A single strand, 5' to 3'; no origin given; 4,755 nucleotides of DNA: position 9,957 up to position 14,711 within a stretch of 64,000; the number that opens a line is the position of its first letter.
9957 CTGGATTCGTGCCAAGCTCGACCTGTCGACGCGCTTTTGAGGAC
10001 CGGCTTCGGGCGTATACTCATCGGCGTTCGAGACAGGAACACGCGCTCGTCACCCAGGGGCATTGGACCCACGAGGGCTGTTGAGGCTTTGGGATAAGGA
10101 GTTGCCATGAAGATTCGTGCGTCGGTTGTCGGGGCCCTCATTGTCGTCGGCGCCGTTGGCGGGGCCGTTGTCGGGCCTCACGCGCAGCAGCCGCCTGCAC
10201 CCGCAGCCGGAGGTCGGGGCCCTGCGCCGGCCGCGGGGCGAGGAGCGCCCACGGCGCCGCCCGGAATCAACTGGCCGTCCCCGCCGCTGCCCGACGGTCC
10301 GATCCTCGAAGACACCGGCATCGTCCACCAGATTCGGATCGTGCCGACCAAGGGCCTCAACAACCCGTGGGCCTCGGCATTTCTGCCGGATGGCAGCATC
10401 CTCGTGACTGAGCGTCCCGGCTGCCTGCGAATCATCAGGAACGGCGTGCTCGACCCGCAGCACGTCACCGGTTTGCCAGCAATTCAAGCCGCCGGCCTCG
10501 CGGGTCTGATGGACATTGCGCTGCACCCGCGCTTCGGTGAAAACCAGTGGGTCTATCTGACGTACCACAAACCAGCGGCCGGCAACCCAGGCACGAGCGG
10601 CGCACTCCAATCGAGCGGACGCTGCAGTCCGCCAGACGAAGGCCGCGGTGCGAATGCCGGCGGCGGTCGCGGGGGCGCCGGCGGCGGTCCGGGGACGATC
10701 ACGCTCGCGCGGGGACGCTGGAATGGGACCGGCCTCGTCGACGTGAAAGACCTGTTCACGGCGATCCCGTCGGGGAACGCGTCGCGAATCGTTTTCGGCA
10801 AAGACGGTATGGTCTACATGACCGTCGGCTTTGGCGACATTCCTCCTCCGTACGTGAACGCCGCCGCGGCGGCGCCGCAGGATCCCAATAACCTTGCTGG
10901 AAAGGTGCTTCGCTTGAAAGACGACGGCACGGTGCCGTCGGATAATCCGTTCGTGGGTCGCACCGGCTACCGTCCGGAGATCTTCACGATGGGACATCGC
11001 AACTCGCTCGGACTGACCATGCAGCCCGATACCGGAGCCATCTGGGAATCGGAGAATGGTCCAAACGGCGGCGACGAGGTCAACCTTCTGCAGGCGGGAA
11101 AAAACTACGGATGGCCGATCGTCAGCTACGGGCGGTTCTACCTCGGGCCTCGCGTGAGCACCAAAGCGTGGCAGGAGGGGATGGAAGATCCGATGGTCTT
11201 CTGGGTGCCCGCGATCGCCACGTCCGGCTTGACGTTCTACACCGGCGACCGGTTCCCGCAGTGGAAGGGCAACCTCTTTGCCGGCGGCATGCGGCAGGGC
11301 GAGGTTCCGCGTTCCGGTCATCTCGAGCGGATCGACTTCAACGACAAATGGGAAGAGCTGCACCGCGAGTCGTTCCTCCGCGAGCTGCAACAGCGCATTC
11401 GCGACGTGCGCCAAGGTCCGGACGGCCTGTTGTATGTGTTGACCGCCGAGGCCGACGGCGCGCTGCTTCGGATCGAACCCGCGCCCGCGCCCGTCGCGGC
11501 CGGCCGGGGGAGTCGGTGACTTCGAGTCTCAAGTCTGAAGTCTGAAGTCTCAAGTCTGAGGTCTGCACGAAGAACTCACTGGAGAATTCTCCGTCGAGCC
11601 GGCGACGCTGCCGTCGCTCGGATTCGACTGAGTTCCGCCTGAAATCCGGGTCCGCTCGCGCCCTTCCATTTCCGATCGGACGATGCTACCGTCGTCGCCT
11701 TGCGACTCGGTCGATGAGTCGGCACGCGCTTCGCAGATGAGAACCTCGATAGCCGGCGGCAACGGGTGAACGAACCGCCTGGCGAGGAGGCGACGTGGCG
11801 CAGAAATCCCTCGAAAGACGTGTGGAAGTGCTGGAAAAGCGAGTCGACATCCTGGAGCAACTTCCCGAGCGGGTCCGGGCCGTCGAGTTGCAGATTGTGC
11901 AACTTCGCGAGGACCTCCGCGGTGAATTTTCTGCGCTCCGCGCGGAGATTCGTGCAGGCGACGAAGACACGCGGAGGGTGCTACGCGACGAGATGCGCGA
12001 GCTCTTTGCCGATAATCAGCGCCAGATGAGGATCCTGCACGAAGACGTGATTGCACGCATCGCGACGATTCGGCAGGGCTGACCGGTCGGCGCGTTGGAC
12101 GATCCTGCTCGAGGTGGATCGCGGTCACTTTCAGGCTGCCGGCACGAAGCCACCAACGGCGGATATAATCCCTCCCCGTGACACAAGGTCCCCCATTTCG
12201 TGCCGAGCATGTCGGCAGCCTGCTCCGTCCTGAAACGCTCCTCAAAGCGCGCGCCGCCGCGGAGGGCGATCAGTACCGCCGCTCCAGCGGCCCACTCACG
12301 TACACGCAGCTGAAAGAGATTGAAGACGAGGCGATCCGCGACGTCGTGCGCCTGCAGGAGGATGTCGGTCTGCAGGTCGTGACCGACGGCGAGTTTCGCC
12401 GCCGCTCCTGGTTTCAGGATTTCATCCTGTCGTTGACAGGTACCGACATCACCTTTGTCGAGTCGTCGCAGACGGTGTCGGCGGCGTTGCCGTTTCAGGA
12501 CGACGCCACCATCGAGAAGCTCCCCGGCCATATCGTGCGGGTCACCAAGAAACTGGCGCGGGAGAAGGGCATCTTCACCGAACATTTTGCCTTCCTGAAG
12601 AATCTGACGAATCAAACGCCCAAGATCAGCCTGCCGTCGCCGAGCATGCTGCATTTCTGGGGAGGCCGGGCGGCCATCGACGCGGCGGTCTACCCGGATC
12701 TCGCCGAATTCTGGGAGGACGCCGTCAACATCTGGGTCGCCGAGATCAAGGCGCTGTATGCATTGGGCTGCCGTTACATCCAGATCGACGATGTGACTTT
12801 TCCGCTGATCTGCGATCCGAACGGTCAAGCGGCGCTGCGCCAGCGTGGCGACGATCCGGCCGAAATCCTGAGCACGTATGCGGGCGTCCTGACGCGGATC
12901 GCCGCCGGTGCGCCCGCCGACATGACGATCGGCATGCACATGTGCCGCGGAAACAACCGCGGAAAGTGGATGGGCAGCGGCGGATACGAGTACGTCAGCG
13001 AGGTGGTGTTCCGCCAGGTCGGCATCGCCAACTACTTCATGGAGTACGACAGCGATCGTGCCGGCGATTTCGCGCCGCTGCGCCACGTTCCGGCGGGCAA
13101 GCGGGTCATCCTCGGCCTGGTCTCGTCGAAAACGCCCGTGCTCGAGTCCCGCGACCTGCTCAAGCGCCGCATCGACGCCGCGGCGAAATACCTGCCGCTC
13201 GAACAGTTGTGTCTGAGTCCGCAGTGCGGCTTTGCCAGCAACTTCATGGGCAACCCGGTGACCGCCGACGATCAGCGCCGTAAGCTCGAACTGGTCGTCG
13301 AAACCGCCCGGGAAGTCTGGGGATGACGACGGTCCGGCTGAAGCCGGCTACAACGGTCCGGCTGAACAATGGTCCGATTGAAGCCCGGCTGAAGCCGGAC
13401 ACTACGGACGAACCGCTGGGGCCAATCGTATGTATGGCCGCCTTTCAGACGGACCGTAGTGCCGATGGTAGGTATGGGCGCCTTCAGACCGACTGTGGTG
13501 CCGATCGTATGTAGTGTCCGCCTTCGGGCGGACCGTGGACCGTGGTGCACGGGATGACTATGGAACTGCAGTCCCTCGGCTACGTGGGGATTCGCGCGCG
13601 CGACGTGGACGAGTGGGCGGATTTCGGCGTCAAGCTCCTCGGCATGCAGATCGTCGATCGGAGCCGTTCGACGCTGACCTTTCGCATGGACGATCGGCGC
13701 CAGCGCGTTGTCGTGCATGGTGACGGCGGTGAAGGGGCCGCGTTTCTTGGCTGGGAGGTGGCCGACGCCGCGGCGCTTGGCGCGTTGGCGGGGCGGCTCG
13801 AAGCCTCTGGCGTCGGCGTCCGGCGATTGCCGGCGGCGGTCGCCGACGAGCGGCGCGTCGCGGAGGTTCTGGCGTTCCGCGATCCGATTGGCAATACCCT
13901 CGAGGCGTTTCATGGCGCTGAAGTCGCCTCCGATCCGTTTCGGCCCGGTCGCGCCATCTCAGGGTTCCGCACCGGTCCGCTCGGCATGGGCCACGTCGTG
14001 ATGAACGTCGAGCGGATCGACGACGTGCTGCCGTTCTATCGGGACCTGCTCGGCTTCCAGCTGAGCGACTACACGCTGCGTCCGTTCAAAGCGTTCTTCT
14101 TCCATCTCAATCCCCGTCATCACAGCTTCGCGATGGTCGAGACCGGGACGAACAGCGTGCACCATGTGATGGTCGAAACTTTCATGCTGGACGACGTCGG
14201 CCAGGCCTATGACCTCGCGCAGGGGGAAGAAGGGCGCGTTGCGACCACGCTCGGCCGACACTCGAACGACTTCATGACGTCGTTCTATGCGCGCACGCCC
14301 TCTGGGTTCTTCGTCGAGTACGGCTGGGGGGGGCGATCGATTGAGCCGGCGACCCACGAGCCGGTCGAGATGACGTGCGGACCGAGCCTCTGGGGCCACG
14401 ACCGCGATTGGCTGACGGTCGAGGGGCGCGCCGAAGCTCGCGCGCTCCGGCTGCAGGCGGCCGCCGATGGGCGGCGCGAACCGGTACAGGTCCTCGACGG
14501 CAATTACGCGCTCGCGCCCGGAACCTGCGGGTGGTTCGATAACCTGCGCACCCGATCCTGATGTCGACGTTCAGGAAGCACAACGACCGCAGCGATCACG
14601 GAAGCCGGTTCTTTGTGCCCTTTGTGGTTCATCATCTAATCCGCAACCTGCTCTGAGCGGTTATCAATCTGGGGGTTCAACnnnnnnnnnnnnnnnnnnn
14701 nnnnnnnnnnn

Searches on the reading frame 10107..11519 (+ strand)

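Call 7: search_protein_families(library=pfam, proteins=[window:10107-11519:+])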
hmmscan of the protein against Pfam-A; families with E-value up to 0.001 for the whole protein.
window:10107-11519:+ (470 aa): 1 family
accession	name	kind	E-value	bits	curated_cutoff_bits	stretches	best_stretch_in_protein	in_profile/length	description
PF07995.17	GSDH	-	2.3e-107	359.6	25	1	84-455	1-332/332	Glucose / Sorbosone dehydrogenase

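Call 8: search_protein_families(library=ncbifam, proteins=[window:10107-11519:+], max_evalue=0.01)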
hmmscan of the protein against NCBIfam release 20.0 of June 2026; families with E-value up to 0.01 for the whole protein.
window:10107-11519:+ (470 aa): 2 families
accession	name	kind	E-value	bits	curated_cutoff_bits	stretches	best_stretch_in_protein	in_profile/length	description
TIGR03606.1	non_repeat_PQQ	subfamily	3e-34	118.6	434.55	2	209-340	129-271/454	glucose/sorbosone family PQQ-dependent dehydrogenase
TIGR02604.1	Piru_Ver_Nterm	subfamily_domain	0.00013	21.5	122.2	1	371-445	264-337/367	PVC-type heme-binding CxxCH protein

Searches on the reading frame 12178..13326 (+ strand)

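Call 7: search_protein_families(library=pfam, proteins=[window:12178-13326:+])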
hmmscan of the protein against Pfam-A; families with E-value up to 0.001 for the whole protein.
window:12178-13326:+ (382 aa): 1 family
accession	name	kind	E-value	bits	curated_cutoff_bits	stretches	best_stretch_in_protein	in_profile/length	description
PF01717.24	Meth_synt_2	-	5.8e-14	52.5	21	1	38-355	25-306/324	Cobalamin-independent synthase, Catalytic domain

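Call 8: search_protein_families(library=ncbifam, proteins=[window:12178-13326:+], max_evalue=0.01)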
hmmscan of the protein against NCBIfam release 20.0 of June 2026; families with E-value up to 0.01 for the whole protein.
window:12178-13326:+ (382 aa): 7 families
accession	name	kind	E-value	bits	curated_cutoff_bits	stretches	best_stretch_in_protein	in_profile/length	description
NF005085.0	PRK06520.1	subfamily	5.4e-116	387.7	313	1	3-381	4-368/368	5-methyltetrahydropteroyltriglutamate--homocysteine S-methyltransferase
NF004875.0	PRK06233.1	equivalog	6.5e-77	258.8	576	1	5-381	8-372/373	vitamin B12 independent methionine synthase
NF003317.0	PRK04326.1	equivalog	1.6e-19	70.3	406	1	9-380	11-322/340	methionine synthase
NF006589.0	PRK09121.1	equivalog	2.3e-11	43.3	392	1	40-212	31-186/342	methionine synthase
NF002119.0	PRK00957.1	equivalog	3.5e-06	26.4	258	0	306-354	236-284/306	methionine synthase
NF003556.0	PRK05222.1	equivalog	1e-05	24.7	541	1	36-92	442-498/750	5-methyltetrahydropteroyltriglutamate--homocysteine S-methyltransferase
TIGR01371.1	met_syn_B12ind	equivalog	6.6e-05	22.1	929.95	0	39-92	451-504/754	5-methyltetrahydropteroyltriglutamate--homocysteine S-methyltransferase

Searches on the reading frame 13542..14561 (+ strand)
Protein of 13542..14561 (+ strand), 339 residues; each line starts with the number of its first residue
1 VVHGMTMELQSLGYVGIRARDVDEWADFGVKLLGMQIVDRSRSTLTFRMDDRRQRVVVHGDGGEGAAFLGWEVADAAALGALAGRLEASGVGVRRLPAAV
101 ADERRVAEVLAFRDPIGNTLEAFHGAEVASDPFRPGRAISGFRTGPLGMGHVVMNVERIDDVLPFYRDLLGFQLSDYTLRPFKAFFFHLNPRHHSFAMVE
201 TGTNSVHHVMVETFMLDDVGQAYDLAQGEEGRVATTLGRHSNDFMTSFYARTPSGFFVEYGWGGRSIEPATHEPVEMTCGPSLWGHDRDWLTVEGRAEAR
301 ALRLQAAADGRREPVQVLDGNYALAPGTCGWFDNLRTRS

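Call 7: search_protein_families(library=pfam, proteins=[window:13542-14561:+])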
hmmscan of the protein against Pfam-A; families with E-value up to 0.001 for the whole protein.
window:13542-14561:+ (339 aa): 2 families
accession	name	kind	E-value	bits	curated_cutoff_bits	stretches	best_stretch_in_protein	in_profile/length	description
PF00903.31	Glyoxalase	-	7.9e-24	84.8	20.6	2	149-260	2-121/121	Glyoxalase/Bleomycin resistance protein/Dioxygenase superfamily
PF22632.2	BphC_D1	-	3.4e-13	49.6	27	1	12-59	1-49/51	Dihydroxybiphenyl dioxygenase BphC D1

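Call 8: search_protein_families(library=ncbifam, proteins=[window:13542-14561:+], max_evalue=0.01)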
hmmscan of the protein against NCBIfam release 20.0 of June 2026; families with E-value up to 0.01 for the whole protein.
window:13542-14561:+ (339 aa): 5 families
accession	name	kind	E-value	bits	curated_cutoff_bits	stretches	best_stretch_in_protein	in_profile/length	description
TIGR03213.1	23dbph12diox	equivalog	9.7e-82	274.6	366.45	1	10-287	2-286/287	biphenyl-2,3-diol 1,2-dioxygenase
NF045631.1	exdiol_diox_HsaC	equivalog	4.5e-65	219.7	450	1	10-287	2-291/296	iron-dependent extradiol dioxygenase HsaC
TIGR03211.1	catechol_2_3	equivalog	5.9e-21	75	320.2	1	10-270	3-272/303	catechol 2,3-dioxygenase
TIGR02295.1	HpaD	equivalog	1.1e-13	51.1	321.4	1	12-225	5-220/298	3,4-dihydroxyphenylacetate 2,3-dioxygenase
NF000125.1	498180014_fosA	hypoth_equivalog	0.0039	17.4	250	0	12-126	6-120/129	Fos family putative thiol transferase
